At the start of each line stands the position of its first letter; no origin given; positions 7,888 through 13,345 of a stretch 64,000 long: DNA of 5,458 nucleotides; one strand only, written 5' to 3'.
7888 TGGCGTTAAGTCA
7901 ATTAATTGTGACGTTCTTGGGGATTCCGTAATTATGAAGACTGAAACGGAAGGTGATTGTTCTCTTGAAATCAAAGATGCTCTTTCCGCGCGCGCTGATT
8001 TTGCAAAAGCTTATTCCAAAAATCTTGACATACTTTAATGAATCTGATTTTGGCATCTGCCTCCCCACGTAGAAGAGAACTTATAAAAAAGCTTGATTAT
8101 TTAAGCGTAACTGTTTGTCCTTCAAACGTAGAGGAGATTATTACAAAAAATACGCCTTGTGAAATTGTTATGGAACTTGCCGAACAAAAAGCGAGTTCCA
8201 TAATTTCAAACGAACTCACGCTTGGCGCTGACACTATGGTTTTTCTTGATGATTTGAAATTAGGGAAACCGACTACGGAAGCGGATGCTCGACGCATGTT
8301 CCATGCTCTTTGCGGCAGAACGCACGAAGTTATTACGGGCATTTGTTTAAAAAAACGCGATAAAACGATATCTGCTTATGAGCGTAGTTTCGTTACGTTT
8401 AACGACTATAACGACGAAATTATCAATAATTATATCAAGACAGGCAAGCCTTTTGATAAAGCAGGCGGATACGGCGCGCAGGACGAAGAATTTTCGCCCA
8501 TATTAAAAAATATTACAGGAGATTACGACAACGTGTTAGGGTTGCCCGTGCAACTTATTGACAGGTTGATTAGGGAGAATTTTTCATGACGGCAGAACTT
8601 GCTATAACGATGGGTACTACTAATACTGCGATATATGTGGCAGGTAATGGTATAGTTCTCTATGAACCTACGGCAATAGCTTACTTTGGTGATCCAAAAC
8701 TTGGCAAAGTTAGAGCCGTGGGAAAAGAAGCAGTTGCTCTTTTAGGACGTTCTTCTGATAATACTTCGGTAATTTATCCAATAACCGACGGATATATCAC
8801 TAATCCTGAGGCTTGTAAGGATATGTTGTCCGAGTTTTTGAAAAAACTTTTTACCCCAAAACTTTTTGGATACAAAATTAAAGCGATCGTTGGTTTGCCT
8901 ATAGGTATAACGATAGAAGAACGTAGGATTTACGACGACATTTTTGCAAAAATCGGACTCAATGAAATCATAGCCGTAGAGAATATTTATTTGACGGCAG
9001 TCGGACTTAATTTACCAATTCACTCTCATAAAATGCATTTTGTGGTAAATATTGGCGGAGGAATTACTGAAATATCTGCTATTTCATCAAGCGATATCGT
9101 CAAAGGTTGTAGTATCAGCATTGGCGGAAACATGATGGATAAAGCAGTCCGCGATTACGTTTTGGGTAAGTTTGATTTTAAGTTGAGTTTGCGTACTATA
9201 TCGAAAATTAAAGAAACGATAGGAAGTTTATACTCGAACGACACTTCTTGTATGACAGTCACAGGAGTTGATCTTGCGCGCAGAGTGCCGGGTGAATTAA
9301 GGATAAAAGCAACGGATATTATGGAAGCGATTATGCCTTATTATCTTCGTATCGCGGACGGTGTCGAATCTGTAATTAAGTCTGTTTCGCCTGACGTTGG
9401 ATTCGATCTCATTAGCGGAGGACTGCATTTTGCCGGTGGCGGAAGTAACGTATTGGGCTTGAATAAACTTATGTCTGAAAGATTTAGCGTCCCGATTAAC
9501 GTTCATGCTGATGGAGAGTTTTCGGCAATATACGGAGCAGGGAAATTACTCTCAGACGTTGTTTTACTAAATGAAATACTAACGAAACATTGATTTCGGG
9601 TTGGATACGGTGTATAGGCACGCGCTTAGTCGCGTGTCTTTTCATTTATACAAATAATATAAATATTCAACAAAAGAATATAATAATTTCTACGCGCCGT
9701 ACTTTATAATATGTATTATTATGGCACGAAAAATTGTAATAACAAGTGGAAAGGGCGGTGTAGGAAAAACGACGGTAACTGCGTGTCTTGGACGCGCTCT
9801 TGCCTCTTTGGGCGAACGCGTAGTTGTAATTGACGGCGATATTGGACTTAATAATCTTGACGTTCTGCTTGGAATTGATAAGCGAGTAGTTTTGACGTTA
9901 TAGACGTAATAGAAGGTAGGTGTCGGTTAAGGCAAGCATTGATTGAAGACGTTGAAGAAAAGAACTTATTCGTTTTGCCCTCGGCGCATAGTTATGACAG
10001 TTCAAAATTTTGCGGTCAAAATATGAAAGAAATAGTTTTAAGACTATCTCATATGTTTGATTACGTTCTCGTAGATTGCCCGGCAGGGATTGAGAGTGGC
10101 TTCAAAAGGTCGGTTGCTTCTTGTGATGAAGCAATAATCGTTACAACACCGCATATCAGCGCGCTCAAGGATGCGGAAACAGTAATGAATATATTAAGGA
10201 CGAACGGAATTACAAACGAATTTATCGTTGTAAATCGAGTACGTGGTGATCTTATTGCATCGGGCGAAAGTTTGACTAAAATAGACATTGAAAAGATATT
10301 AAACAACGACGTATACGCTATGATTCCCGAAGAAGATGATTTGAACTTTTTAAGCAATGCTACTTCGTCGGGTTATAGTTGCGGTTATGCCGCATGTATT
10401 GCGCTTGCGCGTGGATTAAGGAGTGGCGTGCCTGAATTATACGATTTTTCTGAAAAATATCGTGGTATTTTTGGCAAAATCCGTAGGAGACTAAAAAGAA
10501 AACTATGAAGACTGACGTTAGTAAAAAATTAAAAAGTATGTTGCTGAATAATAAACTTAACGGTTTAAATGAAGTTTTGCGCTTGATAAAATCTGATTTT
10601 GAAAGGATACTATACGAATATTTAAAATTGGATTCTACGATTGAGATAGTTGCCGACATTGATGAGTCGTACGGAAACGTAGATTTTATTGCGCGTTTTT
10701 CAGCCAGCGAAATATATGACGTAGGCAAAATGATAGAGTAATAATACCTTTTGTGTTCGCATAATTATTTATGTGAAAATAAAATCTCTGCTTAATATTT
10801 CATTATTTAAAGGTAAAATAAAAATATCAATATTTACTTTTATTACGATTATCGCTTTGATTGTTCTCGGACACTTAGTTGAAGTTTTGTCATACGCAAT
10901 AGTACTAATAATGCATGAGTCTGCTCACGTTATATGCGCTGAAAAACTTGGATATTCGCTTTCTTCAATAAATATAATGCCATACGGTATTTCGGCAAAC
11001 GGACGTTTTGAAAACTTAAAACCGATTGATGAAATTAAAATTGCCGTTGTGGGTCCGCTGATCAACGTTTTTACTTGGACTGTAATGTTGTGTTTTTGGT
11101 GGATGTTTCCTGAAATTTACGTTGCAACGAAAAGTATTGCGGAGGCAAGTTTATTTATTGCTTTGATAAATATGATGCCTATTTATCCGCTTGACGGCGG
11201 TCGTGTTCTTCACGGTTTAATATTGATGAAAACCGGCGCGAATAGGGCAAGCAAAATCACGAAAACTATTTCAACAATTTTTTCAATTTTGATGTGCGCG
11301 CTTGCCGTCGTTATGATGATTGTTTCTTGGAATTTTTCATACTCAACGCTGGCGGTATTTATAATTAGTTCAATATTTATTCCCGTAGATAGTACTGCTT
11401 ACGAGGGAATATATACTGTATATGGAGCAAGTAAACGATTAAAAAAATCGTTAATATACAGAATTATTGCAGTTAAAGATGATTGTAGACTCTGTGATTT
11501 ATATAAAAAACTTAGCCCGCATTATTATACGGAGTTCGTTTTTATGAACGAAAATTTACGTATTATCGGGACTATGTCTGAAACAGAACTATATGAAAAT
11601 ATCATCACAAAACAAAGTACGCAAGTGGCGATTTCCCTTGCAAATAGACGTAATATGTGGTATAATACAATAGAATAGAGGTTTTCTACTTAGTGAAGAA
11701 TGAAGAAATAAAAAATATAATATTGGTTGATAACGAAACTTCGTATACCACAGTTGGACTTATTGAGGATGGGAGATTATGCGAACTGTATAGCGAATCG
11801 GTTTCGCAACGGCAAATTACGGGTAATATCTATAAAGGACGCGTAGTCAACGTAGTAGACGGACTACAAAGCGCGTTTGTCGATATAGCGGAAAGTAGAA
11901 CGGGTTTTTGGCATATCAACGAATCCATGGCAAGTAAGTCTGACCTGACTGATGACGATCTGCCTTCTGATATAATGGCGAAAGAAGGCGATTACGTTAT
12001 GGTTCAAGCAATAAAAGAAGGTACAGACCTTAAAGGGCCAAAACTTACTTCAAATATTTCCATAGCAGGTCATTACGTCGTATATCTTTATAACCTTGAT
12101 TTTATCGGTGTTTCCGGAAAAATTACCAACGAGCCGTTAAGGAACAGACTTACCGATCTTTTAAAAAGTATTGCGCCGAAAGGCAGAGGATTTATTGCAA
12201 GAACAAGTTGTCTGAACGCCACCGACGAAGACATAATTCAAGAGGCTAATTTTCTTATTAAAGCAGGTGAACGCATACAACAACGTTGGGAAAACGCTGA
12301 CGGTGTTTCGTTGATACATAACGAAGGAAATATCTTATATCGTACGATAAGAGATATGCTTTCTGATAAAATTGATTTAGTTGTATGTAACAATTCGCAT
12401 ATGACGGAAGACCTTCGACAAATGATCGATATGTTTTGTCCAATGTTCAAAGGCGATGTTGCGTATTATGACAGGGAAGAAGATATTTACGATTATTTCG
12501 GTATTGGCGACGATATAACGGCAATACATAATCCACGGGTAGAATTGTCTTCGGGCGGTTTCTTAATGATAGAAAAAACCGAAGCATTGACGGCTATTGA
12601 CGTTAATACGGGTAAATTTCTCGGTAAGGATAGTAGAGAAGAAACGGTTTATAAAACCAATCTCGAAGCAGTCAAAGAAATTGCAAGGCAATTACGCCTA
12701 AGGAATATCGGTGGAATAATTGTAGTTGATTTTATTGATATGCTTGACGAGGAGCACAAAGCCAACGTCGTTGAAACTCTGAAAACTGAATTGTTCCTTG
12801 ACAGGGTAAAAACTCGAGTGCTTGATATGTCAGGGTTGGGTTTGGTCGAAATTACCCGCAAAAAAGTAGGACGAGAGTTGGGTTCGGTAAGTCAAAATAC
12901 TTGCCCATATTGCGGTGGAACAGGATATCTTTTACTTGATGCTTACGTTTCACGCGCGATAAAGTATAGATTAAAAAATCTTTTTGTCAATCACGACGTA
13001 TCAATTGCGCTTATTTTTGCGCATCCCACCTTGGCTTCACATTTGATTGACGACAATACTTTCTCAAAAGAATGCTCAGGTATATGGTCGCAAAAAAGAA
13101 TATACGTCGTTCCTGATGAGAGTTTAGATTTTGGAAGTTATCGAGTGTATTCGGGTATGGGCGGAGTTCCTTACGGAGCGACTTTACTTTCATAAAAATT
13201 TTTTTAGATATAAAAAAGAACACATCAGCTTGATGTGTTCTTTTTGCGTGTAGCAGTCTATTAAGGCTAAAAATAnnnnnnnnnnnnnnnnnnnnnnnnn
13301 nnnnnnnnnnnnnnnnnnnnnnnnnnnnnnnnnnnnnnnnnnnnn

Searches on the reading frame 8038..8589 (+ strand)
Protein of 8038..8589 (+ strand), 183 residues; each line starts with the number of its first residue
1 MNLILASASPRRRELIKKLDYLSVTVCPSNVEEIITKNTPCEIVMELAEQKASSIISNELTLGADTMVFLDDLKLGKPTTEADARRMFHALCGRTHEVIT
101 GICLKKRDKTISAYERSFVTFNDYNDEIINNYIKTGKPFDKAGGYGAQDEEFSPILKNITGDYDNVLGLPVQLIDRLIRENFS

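Call 53: search_protein_families(library=pfam, proteins=[window:8038-8589:+], max_evalue=0.00001)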
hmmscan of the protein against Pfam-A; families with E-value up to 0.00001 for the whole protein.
window:8038-8589:+ (183 aa): 1 family
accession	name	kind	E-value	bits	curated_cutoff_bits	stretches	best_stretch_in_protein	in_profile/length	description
PF02545.19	Maf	-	5.8e-53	179.8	27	1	2-180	1-186/187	Maf-like protein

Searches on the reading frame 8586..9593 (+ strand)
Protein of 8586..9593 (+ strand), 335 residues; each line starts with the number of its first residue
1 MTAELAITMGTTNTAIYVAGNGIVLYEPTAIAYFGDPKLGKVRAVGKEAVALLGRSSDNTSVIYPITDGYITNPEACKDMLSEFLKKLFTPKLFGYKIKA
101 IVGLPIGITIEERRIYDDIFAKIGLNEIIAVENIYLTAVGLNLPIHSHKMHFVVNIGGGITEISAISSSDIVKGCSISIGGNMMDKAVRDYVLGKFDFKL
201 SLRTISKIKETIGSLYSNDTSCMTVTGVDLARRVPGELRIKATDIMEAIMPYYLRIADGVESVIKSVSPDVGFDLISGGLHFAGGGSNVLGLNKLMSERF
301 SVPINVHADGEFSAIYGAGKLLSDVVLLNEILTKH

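Call 53: search_protein_families(library=pfam, proteins=[window:8586-9593:+], max_evalue=0.00001)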
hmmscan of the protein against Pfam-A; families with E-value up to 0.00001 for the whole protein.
window:8586-9593:+ (335 aa): 1 family
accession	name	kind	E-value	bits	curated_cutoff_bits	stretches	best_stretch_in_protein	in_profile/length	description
PF06723.19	MreB_Mbl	-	8e-70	235.7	27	1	3-326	2-323/327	MreB/Mbl protein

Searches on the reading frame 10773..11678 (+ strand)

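Call 53: search_protein_families(library=pfam, proteins=[window:10773-11678:+], max_evalue=0.00001)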
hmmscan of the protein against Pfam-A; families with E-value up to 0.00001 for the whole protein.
window:10773-11678:+ (301 aa): 1 family
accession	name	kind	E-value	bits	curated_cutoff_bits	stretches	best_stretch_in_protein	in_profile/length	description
PF02163.28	Peptidase_M50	-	1.4e-12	47.9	27.2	1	123-175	167-219/221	Peptidase family M50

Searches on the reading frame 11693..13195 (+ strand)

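Call 53: search_protein_families(library=pfam, proteins=[window:11693-13195:+], max_evalue=0.00001)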
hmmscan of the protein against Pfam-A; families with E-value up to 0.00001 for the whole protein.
window:11693-13195:+ (500 aa): 1 family
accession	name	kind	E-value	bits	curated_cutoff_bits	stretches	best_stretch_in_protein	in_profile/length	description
PF10150.14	RNase_E_G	-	1.1e-89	300.9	25.5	1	123-392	1-270/270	Ribonuclease E/G family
